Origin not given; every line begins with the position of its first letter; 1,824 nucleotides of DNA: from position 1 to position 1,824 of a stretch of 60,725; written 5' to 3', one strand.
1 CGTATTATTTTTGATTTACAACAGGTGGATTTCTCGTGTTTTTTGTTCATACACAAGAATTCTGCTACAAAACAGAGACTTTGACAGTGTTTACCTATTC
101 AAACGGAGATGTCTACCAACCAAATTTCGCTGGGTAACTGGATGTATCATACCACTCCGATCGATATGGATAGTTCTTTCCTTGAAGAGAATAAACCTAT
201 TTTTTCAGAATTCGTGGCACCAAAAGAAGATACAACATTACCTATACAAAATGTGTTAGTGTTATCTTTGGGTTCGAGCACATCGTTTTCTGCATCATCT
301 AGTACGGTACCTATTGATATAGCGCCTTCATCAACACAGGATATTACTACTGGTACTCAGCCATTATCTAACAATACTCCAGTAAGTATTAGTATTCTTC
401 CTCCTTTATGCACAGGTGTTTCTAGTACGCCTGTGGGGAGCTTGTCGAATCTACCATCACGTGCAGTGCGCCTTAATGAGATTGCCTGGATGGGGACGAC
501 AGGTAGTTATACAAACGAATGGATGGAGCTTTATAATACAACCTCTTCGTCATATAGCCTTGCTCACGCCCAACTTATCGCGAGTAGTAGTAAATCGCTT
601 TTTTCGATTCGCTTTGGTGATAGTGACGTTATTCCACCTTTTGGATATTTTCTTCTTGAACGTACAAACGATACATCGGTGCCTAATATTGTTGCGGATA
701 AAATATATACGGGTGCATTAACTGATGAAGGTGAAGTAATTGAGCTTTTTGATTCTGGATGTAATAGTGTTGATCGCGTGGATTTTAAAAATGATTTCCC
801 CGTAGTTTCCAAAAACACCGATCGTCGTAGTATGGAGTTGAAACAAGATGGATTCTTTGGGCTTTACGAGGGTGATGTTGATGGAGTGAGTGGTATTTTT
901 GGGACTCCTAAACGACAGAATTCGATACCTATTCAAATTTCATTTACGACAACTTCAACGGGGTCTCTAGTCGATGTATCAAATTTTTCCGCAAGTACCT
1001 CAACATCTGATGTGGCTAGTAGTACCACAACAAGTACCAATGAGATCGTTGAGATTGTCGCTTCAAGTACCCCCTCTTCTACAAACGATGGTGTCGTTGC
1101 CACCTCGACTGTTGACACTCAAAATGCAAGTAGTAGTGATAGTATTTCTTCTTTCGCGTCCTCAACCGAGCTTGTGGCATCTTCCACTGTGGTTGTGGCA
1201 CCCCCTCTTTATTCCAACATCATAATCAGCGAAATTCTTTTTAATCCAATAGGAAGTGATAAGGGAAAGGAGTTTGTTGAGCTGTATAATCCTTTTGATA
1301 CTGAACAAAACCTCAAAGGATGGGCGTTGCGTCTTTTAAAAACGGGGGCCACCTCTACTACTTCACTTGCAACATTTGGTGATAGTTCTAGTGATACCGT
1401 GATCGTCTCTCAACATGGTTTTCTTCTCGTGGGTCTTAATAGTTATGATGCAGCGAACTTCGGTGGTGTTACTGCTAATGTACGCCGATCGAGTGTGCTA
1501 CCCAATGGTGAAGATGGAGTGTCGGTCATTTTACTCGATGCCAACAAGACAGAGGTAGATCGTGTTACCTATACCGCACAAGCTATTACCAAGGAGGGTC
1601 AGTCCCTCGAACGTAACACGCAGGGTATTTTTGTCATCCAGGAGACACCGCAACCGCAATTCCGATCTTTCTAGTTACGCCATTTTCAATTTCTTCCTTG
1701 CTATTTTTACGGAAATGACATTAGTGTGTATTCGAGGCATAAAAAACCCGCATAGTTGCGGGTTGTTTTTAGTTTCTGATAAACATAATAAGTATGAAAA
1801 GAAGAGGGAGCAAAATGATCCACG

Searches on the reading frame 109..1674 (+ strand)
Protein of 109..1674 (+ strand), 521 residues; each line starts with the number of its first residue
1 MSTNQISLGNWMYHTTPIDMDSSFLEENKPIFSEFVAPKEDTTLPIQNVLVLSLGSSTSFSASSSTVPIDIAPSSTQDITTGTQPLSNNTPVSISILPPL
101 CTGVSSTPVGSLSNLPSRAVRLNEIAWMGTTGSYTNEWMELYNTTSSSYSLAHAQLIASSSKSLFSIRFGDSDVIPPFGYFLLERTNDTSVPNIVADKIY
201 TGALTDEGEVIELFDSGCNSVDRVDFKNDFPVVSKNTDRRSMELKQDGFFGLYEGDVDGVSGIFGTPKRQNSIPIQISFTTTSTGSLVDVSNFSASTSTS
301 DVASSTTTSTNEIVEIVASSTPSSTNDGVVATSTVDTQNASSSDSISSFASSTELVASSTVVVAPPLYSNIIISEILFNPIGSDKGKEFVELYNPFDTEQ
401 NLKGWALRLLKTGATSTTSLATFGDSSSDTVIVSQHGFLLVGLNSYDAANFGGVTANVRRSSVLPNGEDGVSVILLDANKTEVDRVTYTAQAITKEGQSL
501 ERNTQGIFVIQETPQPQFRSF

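Call 10: search_protein_families(library=pfam, max_evalue=0.001, proteins=[window:109-1674:+])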
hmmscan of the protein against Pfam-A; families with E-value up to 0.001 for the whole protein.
window:109-1674:+ (521 aa): 1 family
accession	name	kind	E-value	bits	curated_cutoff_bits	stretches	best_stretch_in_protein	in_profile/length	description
PF00932.25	LTD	-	3.1e-22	79.5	34.3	2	368-489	5-108/109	Lamin Tail Domain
